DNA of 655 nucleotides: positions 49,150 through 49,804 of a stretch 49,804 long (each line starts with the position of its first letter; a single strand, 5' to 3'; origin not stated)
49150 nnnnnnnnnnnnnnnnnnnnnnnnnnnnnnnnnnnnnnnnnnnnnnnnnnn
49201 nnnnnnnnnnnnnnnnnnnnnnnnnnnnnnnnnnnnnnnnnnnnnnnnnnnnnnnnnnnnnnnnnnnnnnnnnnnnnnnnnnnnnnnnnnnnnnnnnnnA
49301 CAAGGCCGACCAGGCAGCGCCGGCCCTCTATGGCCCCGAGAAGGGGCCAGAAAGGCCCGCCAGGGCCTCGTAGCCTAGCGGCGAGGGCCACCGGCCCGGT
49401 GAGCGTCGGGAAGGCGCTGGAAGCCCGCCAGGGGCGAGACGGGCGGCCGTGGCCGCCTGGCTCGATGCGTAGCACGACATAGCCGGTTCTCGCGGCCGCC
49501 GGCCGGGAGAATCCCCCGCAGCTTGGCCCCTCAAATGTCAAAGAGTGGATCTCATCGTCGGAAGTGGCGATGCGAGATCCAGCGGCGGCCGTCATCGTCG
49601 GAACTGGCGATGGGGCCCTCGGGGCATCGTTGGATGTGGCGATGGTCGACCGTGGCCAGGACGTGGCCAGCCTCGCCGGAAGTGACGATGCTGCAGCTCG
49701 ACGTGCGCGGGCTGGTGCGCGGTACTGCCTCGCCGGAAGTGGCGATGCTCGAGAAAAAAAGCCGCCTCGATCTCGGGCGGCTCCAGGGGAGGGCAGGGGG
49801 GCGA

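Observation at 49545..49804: Copy D of the module terminates the ssb-trfA operon and abuts oriV iteron 1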

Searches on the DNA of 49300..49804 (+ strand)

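Call 4: search_dna_similar(query=window:49300-49804:+, collection=plasmids, mode=near, max_rows=40)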
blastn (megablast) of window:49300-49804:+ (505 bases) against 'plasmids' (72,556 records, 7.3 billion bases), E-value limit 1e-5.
Records with a match: 134; places in all: 170; records where one place covers at least 80% of the query: 59.
Best place of each record, by identity: >=99% 42; 95-99% 9; 90-95% 72; 80-90% 11.
By first word of the organism name: uncultured 36; Pseudomonas 14; Achromobacter 6; Aeromonas 6; Xanthomonas 5; Burkholderia 5; Delftia 5; Aminobacter 4; Comamonas 4; Cupriavidus 4; and 27 more.
By predicted mobility (MOB-suite, as given by PLSDB): conjugative 122; non-mobilizable 10; mobilizable 2.
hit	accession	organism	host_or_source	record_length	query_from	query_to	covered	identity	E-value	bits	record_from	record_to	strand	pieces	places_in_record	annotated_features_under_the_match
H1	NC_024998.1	Paracidovorax avenae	-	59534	1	505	100%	99.8%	0e+0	928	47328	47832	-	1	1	EAL domain-containing protein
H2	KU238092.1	uncultured bacterium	-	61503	1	505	100%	99.8%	0e+0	928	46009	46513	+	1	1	none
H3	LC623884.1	uncultured bacterium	-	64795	1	505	100%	99.8%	0e+0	928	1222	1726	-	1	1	EAL domain-containing protein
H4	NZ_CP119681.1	Enterobacter hormaechei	Homo sapiens,Clinical sample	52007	1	505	100%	97.0%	0e+0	839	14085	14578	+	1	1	none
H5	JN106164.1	uncultured bacterium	-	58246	1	505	96%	99.6%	1e-138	887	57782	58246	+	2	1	urf2: Urf2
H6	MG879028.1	uncultured bacterium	-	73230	25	505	95%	99.8%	0e+0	883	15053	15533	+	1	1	none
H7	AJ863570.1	uncultured bacterium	-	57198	25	505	95%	99.8%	0e+0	883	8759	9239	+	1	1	none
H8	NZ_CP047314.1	Pseudomonas putida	whole organism,soil sample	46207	25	505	95%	99.8%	0e+0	883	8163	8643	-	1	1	none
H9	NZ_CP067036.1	Agrobacterium fabrum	-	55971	25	505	95%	99.8%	0e+0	883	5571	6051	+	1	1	none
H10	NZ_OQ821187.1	Citrobacter freundii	-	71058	25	505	95%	99.8%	0e+0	883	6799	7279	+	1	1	none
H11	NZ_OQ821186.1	Citrobacter freundii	-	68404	25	505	95%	99.8%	0e+0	883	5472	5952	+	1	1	none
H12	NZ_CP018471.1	Xanthomonas vesicatoria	Capsicum annuum,pepper leaf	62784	1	505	100%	94.7%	0e+0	784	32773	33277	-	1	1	none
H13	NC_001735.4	Klebsiella aerogenes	-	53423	25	505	95%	98.5%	0e+0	845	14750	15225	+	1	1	none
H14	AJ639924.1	uncultured bacterium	-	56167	1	499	99%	94.6%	0e+0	774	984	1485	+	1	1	none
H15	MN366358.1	bacterium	-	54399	1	499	99%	94.6%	0e+0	774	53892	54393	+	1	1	none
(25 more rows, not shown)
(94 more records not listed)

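Call 38: search_dna_similar(query=window:49520-49804:+, collection=plasmids, mode=distant, max_rows=60, rows=spread, max_evalue=0.001)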
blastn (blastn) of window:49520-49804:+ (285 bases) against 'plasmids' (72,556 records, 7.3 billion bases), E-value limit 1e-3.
Records with a match: 1861; places in all: 2215; records where one place covers at least 80% of the query: 72.
Best place of each record, by identity: >=99% 20; 95-99% 8; 90-95% 56; 80-90% 59; 60-80% 1718.
By first word of the organism name: Klebsiella 742; Escherichia 410; Salmonella 285; Enterobacter 94; Citrobacter 57; uncultured 38; Pseudomonas 35; Vibrio 21; Providencia 20; Aeromonas 12; and 43 more.
By predicted mobility (MOB-suite, as given by PLSDB): conjugative 1352; mobilizable 302; non-mobilizable 207.
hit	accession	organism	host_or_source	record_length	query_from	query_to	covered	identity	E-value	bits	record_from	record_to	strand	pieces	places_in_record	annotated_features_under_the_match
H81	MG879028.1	uncultured bacterium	-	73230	1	285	100%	99.6%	6e-142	510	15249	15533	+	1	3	none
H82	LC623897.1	uncultured bacterium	-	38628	1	285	93%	94.9%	4e-94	444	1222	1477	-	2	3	none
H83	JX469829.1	uncultured bacterium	-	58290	1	264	93%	87.4%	2e-85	322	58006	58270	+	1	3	none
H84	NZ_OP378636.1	Klebsiella grimontii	-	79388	26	250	79%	73.8%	5e-29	134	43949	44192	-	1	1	hypothetical protein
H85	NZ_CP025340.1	Salmonella enterica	Sus scrofa domesticus,sick pig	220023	26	250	79%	73.6%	8e-33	147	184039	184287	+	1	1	none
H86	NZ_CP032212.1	Klebsiella pneumoniae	-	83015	26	250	79%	73.6%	8e-33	147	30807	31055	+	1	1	none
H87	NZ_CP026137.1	Klebsiella pneumoniae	Homo sapiens,bile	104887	26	250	79%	73.6%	8e-33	147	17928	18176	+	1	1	none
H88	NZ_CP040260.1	Acinetobacter baumannii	Homo sapiens,Pus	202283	26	250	79%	73.6%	8e-33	147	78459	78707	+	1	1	none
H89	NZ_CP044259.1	Klebsiella pneumoniae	Homo sapiens,urine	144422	26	250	79%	73.6%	8e-33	147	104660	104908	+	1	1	none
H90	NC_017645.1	Escherichia coli UMNK88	porcine,porcine neonatal diarrhea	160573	26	250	79%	73.6%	8e-33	147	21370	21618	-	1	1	none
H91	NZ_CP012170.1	Enterobacter hormaechei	Homo sapiens,bronchoalveolar ...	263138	26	250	79%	73.6%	8e-33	147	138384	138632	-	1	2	none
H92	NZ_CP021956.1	Klebsiella pneumoniae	-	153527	26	250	79%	73.6%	8e-33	147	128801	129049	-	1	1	none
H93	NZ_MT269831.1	Klebsiella pneumoniae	-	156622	26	250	79%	73.6%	8e-33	147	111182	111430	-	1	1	none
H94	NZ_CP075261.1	Klebsiella pneumoniae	pork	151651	26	250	79%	73.6%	8e-33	147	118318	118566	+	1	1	none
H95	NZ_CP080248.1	Escherichia sp. TM-G17TGC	mixed culture,broth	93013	26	250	79%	73.6%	8e-33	147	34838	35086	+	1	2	none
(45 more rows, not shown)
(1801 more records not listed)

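Call 39: get_annotated_region(hit=H90, flank=6000)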
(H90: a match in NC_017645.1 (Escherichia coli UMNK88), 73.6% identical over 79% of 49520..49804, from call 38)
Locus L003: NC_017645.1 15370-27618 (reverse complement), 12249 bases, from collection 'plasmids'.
description: Escherichia coli UMNK88 plasmid pUMNK88, complete sequence
organism: Escherichia coli UMNK88 (NCBI taxid 696406)
taxonomy: Bacteria; Pseudomonadota; Gammaproteobacteria; Enterobacterales; Enterobacteriaceae; Escherichia; Escherichia coli; Escherichia coli UMNK88
host: -; source: porcine,porcine neonatal diarrhea; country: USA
typing (MOB-suite, as given by PLSDB): conjugative; replicon IncC; relaxase MOBH,MOBH; mating-pair formation MPF_F
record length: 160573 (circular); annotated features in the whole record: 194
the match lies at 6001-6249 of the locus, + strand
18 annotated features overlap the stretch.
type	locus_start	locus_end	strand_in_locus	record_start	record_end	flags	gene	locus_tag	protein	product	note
predicted_resistance_gene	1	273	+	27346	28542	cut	tet(A)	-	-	tetracycline efflux MFS transporter Tet(A)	predicted by amrfinderplus; class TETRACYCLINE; identity 100.0%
CDS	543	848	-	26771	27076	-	-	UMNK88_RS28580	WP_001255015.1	LysR family transcriptional regulator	-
predicted_resistance_gene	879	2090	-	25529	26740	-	floR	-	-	chloramphenicol/florfenicol efflux MFS transporter FloR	predicted by amrfinderplus; class PHENICOL; identity 100.0%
CDS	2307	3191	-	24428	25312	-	-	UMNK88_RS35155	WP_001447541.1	DUF3363 domain-containing protein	-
CDS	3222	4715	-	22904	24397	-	-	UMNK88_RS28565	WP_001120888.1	IS91-like element ISVsa3 family transposase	GO:0006313 - DNA transposition [Evidence IEA]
CDS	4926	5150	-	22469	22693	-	-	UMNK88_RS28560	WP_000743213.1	hypothetical protein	-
CDS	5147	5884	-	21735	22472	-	-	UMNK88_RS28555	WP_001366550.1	recombinase family protein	GO:0006310 - DNA recombination [Evidence IEA]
CDS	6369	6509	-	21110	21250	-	-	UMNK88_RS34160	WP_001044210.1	hypothetical protein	-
CDS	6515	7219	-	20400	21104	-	-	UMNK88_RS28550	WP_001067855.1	IS6-like element IS26 family transposase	GO:0006313 - DNA transposition [Evidence IEA]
CDS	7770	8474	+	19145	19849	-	-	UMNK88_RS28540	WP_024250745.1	IS6-like element IS26 family transposase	GO:0006313 - DNA transposition [Evidence IEA]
CDS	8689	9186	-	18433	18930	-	-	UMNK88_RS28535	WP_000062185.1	hypothetical protein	-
CDS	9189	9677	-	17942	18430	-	-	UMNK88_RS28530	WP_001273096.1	DUF1643 domain-containing protein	-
CDS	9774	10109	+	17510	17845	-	-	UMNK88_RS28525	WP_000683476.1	hypothetical protein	-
CDS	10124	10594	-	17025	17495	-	-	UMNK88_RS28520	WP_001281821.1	hypothetical protein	-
CDS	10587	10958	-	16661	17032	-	-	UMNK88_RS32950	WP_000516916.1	hypothetical protein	-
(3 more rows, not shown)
